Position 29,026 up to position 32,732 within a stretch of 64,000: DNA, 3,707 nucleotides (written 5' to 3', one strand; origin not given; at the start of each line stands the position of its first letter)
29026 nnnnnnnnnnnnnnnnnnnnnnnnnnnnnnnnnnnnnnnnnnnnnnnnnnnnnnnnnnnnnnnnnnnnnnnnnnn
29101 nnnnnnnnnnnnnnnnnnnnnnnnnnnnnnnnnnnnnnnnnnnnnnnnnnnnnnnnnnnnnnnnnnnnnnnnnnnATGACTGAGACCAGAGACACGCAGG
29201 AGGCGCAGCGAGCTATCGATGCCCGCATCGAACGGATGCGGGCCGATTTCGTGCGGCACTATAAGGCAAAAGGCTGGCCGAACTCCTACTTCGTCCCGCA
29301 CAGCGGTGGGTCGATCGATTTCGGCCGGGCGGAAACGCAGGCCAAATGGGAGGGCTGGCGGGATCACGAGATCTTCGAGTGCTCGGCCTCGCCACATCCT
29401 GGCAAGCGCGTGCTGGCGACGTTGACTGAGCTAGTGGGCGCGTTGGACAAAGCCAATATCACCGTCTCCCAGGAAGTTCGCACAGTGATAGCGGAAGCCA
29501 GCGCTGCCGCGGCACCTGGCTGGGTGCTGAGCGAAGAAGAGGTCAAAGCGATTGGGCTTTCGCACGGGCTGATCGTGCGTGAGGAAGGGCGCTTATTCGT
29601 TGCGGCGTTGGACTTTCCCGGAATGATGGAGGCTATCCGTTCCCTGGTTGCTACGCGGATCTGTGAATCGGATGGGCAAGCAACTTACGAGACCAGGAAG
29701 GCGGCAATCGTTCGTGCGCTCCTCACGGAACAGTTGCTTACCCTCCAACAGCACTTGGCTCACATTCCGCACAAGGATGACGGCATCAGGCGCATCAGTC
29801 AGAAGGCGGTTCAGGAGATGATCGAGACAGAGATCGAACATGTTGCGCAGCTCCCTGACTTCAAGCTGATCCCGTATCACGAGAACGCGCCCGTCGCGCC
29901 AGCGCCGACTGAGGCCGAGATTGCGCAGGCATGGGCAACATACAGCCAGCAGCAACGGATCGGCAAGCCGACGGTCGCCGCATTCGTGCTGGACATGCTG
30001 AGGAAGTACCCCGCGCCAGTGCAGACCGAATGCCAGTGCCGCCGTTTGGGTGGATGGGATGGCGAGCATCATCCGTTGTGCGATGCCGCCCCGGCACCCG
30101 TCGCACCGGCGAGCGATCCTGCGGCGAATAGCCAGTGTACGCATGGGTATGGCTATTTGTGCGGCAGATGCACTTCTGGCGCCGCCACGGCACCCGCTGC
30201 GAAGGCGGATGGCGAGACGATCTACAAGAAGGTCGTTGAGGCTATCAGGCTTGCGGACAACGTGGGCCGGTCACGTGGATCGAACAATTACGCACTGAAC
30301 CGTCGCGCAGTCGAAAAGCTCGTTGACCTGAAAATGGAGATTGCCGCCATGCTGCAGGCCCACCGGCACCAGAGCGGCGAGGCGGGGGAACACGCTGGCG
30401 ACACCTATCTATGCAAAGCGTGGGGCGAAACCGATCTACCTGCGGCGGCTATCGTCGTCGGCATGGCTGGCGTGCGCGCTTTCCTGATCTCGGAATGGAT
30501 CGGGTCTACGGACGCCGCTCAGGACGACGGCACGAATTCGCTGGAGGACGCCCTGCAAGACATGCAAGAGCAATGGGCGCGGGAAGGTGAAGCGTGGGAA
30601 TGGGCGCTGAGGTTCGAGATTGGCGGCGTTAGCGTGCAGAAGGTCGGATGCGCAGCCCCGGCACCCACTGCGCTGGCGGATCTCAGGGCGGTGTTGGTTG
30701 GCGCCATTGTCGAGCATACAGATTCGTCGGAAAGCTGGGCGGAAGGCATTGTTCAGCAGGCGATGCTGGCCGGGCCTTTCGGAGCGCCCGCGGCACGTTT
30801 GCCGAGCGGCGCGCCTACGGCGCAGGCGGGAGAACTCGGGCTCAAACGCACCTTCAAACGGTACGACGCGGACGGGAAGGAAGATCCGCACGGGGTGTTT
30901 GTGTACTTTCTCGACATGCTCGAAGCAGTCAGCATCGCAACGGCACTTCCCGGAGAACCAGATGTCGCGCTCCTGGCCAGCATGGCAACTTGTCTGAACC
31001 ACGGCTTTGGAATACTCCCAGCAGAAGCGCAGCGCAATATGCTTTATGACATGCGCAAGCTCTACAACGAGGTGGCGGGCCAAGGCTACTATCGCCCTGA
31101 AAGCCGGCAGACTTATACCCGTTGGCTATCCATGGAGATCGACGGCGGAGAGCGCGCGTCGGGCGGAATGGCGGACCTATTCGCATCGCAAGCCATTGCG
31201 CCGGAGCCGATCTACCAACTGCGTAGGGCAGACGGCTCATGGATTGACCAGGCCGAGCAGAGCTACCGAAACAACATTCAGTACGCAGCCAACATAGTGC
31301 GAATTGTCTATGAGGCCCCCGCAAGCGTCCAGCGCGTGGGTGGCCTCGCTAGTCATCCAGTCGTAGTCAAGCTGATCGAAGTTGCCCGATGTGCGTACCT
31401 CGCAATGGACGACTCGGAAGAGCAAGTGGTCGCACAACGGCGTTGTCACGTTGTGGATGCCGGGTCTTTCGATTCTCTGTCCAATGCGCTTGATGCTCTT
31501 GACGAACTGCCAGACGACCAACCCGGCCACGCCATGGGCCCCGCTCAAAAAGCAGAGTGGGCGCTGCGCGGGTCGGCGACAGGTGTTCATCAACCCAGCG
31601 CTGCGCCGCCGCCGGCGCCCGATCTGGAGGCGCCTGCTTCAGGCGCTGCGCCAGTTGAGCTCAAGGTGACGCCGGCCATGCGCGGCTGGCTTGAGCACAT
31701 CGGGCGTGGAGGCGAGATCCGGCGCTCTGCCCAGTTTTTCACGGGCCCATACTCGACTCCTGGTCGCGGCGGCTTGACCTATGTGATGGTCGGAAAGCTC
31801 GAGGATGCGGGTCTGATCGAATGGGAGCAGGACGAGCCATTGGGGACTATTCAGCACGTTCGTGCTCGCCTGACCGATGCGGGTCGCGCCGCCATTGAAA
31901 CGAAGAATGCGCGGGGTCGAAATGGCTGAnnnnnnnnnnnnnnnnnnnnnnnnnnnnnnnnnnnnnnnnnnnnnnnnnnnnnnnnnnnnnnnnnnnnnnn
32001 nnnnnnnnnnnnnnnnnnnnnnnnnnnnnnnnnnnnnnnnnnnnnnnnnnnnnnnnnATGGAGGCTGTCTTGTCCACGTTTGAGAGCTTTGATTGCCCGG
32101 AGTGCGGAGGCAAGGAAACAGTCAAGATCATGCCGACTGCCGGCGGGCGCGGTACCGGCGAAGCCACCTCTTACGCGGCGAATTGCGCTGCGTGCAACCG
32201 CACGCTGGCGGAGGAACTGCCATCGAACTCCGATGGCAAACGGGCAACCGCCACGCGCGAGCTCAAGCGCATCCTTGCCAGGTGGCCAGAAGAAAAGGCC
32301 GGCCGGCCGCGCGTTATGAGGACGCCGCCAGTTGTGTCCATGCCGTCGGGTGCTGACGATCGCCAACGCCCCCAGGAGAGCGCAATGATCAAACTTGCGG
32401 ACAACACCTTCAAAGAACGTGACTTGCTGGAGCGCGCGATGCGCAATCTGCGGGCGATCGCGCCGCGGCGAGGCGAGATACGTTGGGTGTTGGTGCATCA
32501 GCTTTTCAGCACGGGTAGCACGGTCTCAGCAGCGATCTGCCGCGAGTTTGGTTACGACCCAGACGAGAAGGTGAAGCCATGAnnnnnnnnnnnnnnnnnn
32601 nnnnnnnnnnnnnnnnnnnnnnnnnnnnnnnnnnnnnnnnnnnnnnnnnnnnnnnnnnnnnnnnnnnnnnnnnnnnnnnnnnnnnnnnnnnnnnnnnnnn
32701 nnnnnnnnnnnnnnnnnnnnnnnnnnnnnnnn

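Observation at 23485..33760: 10-kb co-directional operon combining ASCH, MazG-like, a 917-aa orphan protein, zinc-ribbon proteins and Gp37/Gp68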

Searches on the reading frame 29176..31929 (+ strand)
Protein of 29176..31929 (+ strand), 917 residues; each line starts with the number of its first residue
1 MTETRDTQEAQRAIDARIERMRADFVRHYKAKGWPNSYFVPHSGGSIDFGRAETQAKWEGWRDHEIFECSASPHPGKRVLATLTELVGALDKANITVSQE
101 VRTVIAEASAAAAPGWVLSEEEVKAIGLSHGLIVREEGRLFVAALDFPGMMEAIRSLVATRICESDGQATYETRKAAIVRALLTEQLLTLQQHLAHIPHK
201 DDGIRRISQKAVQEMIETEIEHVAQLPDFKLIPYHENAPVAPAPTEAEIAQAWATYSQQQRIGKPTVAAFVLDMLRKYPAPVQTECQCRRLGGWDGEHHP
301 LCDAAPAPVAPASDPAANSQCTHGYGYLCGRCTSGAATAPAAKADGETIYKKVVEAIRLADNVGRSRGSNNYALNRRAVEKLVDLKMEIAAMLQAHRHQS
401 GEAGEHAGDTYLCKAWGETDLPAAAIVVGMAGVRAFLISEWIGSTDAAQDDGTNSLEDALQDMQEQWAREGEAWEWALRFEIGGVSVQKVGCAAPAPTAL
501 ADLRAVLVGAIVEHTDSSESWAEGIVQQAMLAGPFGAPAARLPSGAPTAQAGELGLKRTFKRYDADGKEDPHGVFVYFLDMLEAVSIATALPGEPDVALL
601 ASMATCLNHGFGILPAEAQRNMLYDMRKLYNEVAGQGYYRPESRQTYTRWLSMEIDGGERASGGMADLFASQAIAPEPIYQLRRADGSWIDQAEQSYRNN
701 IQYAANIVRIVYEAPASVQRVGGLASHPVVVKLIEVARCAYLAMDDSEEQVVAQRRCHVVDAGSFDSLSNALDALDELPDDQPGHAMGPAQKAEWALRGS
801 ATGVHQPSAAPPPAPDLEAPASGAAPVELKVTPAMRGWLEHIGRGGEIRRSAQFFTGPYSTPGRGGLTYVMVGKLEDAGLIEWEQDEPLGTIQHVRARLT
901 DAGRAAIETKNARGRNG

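Call 5: search_protein_families(library=pfam, proteins=[window:29176-31929:+], max_evalue=0.01)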
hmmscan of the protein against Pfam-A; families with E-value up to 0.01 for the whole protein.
window:29176-31929:+ (917 aa): 0 families

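Call 6: search_protein_families(library=phrogs, proteins=[window:29176-31929:+], max_evalue=0.01)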
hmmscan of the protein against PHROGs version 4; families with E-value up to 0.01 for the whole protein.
window:29176-31929:+ (917 aa): 0 families

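Call 7: search_dna_similar(query=window:29176-31929:+, collection=phages, mode=protein, max_rows=30)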
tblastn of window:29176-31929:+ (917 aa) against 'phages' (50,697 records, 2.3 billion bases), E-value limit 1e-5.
Records with a match: 1; places in all: 1; records where one place covers at least 80% of the query: 0.
Best place of each record, by identity: <60% 1.
By first word of the organism name: Burkholderia 1.
By host as written in the record: Burkholderia contaminans 1.
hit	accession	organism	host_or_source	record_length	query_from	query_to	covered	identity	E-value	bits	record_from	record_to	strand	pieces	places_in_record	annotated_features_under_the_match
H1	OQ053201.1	Burkholderia phage CSP3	Burkholderia contaminans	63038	729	798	8%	50.0%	6e-12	76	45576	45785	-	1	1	hypothetical protein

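Call 22: search_solved_structures(query=window:29176-31929:+, max_evalue=1, show_alignments=2)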
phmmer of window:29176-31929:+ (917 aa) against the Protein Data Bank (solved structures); distinct sequences matched with E-value up to 1: 1.
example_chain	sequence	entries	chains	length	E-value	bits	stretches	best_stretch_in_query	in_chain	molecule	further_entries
1e69_A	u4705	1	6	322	0.52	11.7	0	655-698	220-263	CHROMOSOME SEGREGATION SMC PROTEIN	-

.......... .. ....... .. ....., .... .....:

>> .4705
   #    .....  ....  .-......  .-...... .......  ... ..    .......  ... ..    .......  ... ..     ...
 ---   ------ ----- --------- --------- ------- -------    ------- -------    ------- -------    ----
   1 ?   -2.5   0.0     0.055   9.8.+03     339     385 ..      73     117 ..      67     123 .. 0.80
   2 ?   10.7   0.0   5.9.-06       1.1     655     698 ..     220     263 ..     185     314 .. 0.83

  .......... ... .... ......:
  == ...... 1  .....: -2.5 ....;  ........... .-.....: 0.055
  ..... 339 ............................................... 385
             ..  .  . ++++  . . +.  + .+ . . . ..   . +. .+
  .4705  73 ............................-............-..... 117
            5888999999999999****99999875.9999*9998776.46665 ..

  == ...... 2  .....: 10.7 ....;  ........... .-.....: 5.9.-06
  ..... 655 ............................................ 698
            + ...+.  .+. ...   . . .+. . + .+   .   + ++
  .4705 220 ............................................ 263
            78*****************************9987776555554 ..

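Call 25: search_protein_families(library=ncbifam, proteins=[window:29176-31929:+], max_evalue=0.1)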
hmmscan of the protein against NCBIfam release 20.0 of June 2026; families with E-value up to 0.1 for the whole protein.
window:29176-31929:+ (917 aa): 0 families

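Call 26: search_protein_families(library=padloc, proteins=[window:29176-31929:+], max_evalue=0.1)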
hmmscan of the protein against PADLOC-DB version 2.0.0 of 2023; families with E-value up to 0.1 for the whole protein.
window:29176-31929:+ (917 aa): 0 families

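Call 31: find_homologous_proteins(query=window:29176-31929:+, max_evalue=0.001)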
Query window:29176-31929:+ (917 aa): 4 proteins with E <= 0.001 among 8000 candidates.
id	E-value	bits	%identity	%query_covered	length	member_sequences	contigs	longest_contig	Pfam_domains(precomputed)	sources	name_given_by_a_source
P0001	0.0e+0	2087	100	100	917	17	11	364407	-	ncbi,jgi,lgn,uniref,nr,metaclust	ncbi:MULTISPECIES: hypothetical protein [Cupriavidus]|uniref:Uncharacterized protein n=2 Tax=Cupriav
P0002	1.1e-61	227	67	13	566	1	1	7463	-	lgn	-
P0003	1.5e-36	144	54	18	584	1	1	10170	PF25311.2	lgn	-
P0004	2.5e-33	134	76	9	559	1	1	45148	-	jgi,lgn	jgi:hypothetical protein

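Call 36: search_protein_families(library=pfam, proteins=[P0002, P0003, P0004], max_evalue=0.01)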
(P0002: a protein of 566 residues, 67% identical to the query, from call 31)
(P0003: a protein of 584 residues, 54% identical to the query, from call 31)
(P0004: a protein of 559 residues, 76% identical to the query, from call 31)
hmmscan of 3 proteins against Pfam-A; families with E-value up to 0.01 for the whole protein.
P0002 (566 aa): 0 families

P0003 (584 aa): 1 family
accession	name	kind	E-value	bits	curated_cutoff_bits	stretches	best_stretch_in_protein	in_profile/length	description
PF25311.1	WDGH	-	1.1e-05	26.1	27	1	186-232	49-96/97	WDGH domain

P0004 (559 aa): 0 families

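Call 52: search_protein_representatives(protein=window:29176-31929:+)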
Query: 917 residues. Proteins with E-value up to 0.001 (for the whole library): 697; up to 1e-10: 235; up to 1e-30: 9. The best 150 are listed.
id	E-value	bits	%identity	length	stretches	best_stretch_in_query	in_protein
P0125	9.3e-247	838.1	87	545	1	490-917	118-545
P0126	1.7e-95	337.6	74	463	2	672-805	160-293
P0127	1.0e-79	285.4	58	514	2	455-676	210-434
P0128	3.7e-44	167.7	78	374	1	402-502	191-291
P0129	4.2e-36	141.1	68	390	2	400-490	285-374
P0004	7.9e-34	133.6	54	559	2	398-490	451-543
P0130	8.9e-33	130.1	44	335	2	399-506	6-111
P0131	1.7e-31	125.8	46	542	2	725-810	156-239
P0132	2.1e-31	125.5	71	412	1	817-913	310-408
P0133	5.0e-30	121.0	61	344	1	405-500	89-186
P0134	5.3e-30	120.9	71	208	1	590-672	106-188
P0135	5.4e-30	120.9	61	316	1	400-500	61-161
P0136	1.6e-29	119.3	51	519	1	395-527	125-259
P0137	6.0e-28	114.1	51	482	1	401-526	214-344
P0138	1.3e-27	113.0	58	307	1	408-500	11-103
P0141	2.8e-27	111.9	58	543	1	405-504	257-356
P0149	1.2e-24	103.1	47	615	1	384-503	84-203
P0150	9.4e-24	100.2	67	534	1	714-807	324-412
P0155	8.3e-23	97.1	56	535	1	585-669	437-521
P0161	4.4e-19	84.8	65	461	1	587-655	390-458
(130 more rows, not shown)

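Call 58: search_protein_families(library=pfam, proteins=[P0127, P0128, P0131, P0132, P0136, P0141, P0149, P0150, P0155, P0161], max_evalue=0.01)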
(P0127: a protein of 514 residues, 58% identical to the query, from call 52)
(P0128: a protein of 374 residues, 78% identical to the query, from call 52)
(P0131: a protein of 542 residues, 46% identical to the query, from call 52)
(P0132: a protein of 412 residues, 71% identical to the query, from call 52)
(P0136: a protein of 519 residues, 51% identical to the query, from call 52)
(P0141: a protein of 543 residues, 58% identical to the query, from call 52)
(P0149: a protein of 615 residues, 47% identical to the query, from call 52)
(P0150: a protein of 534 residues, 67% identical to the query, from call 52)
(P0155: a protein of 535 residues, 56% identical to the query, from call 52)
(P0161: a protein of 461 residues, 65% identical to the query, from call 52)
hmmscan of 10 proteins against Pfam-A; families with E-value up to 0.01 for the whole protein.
P0127 (514 aa): 0 families

P0128 (374 aa): 0 families

P0131 (542 aa): 0 families

P0132 (412 aa): 4 families
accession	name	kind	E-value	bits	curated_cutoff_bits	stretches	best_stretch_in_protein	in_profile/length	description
PF01381.28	HTH_3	-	7.2e-05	23.2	23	1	233-279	2-48/55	Helix-turn-helix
PF13413.12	HTH_25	-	0.0026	18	24.6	1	233-265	3-35/62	Helix-turn-helix domain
PF13560.12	HTH_31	-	0.0059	17.3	27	0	229-265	3-39/64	Helix-turn-helix domain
PF12844.13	HTH_19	-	0.0083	16.5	30.2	0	231-269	3-40/64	Helix-turn-helix domain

P0136 (519 aa): 0 families

P0141 (543 aa): 1 family
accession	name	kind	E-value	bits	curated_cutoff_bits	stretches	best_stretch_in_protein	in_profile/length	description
PF04392.18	ABC_sub_bind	-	0.0038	16.9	25.9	1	40-89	37-85/293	ABC transporter substrate binding protein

P0149 (615 aa): 0 families

P0150 (534 aa): 0 families

P0155 (535 aa): 0 families

P0161 (461 aa): 0 families

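Call 79: find_encoding_contigs(protein=P0134, flank=8000, max_places=2)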
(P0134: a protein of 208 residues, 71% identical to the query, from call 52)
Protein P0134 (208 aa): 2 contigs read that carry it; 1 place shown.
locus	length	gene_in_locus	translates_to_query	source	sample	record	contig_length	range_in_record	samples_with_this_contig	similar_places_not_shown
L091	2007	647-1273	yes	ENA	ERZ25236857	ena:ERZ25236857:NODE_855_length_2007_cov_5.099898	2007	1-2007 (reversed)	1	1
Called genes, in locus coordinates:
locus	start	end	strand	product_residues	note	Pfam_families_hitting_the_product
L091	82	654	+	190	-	-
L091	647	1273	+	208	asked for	-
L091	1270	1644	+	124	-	PF13223:DUF4031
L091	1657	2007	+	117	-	?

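Call 80: find_encoding_contigs(protein=P0004, flank=8000, max_places=2)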
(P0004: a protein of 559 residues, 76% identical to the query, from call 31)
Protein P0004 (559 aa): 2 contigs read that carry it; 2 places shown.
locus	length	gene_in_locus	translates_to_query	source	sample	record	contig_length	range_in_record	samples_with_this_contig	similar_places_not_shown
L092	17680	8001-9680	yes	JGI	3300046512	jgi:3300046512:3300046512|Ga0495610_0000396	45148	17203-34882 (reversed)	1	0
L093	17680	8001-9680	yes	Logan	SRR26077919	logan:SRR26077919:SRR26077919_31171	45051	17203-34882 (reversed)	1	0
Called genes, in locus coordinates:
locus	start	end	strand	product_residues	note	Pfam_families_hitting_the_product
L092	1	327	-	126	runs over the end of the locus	-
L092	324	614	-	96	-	-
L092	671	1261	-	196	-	PF06254:YdaT_toxin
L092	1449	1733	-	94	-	-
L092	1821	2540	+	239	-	PF00717:Peptidase_S24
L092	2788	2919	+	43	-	-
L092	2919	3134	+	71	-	-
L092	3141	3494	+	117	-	-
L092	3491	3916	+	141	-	-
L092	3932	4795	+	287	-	-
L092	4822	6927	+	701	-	PF02195:ParB_N, PF00816:Histone_HNS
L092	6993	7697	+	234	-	-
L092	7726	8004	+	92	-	-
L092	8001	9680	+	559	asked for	-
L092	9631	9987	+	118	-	-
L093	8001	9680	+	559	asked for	-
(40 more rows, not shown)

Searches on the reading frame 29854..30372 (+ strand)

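Call 100: search_protein_families(library=pfam, proteins=[window:29854-30372:+], max_evalue=1)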
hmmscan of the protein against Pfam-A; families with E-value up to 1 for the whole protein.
window:29854-30372:+ (173 aa): 1 family
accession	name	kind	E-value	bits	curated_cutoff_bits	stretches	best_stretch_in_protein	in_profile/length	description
PF09636.16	XkdW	-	0.062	13.5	24.6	1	15-32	37-54/57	XkdW protein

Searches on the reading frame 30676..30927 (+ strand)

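Call 100: search_protein_families(library=pfam, proteins=[window:30676-30927:+], max_evalue=1)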
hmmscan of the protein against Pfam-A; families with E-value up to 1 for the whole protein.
window:30676-30927:+ (84 aa): 1 family
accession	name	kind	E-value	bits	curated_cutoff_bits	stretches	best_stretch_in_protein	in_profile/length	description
PF01144.29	CoA_trans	-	0.24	11.2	23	1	9-59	83-130/217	Coenzyme A transferase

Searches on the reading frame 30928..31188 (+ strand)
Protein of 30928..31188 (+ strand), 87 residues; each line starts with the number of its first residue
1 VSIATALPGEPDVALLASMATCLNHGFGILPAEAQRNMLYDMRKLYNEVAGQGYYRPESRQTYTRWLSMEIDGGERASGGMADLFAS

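Call 100: search_protein_families(library=pfam, proteins=[window:30928-31188:+], max_evalue=1)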
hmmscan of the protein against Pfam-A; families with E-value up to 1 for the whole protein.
window:30928-31188:+ (87 aa): 1 family
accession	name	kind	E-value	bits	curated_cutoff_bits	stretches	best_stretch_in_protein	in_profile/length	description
PF12423.13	KIF1B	-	0.16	12.6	22.2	1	36-54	2-20/46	Kinesin protein 1B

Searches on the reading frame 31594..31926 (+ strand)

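Call 100: search_protein_families(library=pfam, proteins=[window:31594-31926:+], max_evalue=1)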
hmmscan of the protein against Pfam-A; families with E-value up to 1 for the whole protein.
window:31594-31926:+ (111 aa): 1 family
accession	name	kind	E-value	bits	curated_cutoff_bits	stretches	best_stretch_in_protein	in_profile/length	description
PF03551.20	PadR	-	0.11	12.9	27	1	60-102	32-74/75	Transcriptional regulator PadR-like family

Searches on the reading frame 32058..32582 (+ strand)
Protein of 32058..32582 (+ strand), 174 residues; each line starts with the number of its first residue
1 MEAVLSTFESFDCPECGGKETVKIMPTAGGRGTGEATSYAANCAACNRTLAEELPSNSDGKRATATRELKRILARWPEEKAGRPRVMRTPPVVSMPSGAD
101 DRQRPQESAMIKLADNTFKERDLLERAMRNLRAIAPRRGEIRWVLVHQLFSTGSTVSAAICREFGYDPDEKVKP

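Call 5: search_protein_families(library=pfam, proteins=[window:32058-32582:+], max_evalue=0.01)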
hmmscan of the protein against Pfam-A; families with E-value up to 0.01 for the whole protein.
window:32058-32582:+ (174 aa): 0 families

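Call 6: search_protein_families(library=phrogs, proteins=[window:32058-32582:+], max_evalue=0.01)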
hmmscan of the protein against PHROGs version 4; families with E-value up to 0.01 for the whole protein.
window:32058-32582:+ (174 aa): 1 family
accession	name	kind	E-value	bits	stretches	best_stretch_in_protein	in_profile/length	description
phrog_15161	-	unknown function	7.3e-09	36.3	1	116-170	4-52/63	-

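Call 25: search_protein_families(library=ncbifam, proteins=[window:32058-32582:+], max_evalue=0.1)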
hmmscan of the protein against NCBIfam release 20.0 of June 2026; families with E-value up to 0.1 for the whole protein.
window:32058-32582:+ (174 aa): 5 families
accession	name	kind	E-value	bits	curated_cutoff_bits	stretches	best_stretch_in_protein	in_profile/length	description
NF047912.1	ECs_2282_CxxC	subfamily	0.0019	18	37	1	10-56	2-43/60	ECs_2282 family putative zinc-binding protein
TIGR02605.1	CxxC_CxxC_SSSS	subfamily_domain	0.0048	16.9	31.3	0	11-26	27-42/52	FmdB family zinc ribbon protein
NF001629.0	PRK00415.1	equivalog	0.032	13.7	70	0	37-53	30-46/62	30S ribosomal protein S27e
TIGR03655.1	anti_R_Lar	subfamily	0.063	13.6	39.6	0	12-52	3-40/55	Lar family restriction alleviation protein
NF011481.0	PRK14890.1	equivalog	0.07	13.2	61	0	8-19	25-36/61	putative Zn-ribbon RNA-binding protein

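Call 26: search_protein_families(library=padloc, proteins=[window:32058-32582:+], max_evalue=0.1)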
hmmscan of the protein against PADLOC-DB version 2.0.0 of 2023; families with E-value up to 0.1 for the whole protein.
window:32058-32582:+ (174 aa): 0 families

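Call 100: search_protein_families(library=pfam, proteins=[window:32058-32579:+], max_evalue=1)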
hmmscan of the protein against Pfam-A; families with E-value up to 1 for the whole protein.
window:32058-32579:+ (174 aa): 9 families
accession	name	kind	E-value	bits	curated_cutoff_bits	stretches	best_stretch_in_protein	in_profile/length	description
PF14354.12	Lar_restr_allev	-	0.029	15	28.6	1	12-64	5-45/58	Restriction alleviation protein Lar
PF09723.15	Zn_ribbon_8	-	0.059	13.8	34.4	1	12-25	28-41/41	Zinc ribbon domain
PF05129.18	Zn_ribbon_Elf1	-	0.077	13.5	29.8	1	9-50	21-56/79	Transcription elongation factor Elf1 like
PF19792.4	DUF6276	-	0.088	13.4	27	1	12-82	1-64/128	Family of unknown function (DUF6276)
PF15777.11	Anti-TRAP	-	0.11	13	32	1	10-31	30-48/59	Tryptophan RNA-binding attenuator protein inhibitory protein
PF01096.23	Zn_ribbon_TFIIS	-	0.15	12.3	21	1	11-48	1-36/39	Transcription factor S-II (TFIIS)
PF07754.17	HVO_2753_ZBP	-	0.15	12.3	33.2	0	10-18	16-24/46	Small zinc finger protein HVO_2753-like, Zn-binding pocket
PF10208.15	ARMET_C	-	0.25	11.3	23.5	1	67-79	10-22/43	ARMET, C-terminal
PF23451.1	Zn_ribbon_PaaD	-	0.47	10.6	27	0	10-26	14-30/53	PaaD zinc beta ribbon domain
